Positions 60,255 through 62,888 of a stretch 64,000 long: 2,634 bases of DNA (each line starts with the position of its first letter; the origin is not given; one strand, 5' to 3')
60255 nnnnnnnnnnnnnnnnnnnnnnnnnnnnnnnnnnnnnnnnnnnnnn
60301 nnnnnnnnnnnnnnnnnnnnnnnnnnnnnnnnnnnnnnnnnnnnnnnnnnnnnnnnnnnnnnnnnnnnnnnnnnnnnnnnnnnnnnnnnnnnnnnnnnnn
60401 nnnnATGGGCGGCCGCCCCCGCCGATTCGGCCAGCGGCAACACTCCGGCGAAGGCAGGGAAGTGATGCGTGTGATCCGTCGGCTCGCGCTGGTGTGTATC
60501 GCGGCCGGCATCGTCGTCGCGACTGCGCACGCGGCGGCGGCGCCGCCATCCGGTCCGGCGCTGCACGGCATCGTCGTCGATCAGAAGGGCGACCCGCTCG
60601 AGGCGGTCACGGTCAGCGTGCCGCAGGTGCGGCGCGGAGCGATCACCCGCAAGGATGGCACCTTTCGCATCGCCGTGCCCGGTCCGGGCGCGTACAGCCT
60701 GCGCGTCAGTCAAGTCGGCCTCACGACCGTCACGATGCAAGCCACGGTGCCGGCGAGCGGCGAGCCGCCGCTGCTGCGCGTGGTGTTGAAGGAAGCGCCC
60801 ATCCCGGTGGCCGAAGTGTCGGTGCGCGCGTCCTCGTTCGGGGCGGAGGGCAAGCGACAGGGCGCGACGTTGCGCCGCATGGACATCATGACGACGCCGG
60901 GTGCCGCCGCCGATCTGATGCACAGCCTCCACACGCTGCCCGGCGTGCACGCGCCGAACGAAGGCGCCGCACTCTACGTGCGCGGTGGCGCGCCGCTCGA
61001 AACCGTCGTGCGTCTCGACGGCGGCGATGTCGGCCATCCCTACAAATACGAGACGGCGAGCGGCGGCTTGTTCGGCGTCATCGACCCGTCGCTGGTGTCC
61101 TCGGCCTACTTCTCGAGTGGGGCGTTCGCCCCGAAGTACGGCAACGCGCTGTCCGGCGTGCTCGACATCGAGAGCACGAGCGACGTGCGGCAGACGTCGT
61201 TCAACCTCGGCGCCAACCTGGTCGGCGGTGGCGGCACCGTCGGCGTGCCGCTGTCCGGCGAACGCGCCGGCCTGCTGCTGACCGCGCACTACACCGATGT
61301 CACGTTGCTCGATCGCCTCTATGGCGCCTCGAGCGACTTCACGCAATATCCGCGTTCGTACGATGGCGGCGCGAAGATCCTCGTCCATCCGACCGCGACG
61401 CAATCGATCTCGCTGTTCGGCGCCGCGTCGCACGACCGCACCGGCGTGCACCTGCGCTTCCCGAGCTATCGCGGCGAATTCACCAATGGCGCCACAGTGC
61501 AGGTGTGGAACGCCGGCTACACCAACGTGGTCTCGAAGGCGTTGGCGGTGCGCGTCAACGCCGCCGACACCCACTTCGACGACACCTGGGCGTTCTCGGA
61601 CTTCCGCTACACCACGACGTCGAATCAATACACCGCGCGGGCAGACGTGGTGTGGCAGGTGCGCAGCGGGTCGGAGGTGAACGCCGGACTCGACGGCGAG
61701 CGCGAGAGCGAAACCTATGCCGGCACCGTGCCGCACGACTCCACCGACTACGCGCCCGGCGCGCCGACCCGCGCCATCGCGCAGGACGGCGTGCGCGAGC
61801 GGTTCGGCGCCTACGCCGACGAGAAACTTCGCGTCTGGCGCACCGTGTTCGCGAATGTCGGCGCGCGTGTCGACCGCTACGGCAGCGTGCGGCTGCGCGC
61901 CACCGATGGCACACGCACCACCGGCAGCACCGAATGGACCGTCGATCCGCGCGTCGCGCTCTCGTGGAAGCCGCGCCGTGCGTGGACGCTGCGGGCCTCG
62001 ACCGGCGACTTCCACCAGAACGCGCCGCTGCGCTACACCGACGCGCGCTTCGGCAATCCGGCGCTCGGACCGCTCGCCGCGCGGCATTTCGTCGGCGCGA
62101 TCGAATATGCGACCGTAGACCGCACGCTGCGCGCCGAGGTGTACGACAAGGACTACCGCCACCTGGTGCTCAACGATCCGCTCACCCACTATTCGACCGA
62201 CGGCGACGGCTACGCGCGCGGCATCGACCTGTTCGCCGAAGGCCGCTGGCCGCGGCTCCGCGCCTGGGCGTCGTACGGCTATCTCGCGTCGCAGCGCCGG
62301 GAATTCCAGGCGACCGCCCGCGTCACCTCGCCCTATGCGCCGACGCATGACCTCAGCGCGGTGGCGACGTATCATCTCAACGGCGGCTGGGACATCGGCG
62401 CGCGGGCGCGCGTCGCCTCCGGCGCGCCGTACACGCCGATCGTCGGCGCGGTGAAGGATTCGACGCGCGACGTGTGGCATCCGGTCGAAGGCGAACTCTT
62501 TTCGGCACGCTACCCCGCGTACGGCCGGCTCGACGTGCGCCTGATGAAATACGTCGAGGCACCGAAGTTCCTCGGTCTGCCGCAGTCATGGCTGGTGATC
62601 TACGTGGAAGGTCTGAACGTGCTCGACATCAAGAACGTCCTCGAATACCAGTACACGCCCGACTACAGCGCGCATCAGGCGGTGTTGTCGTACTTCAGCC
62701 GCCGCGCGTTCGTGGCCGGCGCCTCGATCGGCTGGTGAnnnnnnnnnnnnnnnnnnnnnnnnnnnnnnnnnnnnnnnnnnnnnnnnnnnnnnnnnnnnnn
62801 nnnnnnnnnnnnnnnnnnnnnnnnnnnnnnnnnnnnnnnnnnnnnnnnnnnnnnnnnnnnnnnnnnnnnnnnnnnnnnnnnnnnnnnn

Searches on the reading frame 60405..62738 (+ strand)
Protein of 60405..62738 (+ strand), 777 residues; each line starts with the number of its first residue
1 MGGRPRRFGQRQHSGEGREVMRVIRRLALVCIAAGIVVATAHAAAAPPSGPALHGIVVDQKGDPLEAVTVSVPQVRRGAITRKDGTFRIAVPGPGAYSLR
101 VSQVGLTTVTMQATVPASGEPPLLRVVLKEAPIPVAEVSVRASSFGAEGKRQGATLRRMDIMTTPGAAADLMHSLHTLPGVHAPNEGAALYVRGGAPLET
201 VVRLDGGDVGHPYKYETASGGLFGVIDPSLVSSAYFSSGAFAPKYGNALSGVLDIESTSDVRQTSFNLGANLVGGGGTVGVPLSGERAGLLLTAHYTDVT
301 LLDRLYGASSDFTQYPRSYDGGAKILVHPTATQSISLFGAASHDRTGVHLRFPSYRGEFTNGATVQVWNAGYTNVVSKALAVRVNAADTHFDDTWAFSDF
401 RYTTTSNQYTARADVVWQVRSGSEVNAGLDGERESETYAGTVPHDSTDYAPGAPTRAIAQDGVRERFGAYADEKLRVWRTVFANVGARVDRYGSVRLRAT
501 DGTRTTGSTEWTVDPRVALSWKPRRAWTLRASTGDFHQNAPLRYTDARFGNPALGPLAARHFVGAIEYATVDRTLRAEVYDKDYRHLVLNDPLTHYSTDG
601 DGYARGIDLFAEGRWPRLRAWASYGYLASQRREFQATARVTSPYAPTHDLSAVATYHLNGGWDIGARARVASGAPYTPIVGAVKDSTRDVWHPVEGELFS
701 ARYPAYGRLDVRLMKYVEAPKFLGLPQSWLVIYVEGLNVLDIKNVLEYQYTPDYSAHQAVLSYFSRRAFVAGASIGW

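Call 20: search_protein_families(library=pfam, proteins=[window:60405-62738:+], max_evalue=0.001)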
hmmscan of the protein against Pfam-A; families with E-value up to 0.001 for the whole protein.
window:60405-62738:+ (777 aa): 4 families
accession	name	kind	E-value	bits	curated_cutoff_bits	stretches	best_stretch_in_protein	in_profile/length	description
PF00593.30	TonB_dep_Rec_b-barrel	-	1e-19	72.2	27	1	303-716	12-421/436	TonB dependent receptor-like, beta-barrel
PF13620.12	CarboxypepD_reg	-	7.6e-12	45.9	32.3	1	53-128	2-81/82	Carboxypeptidase regulatory-like domain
PF13715.12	CarbopepD_reg_2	-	1.5e-11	44.6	32.2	1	54-140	2-88/88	CarboxypepD_reg-like domain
PF25020.1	TTR_TEN1-4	-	9.4e-05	22.7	27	1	54-117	10-75/86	Teneurin TTR-like domain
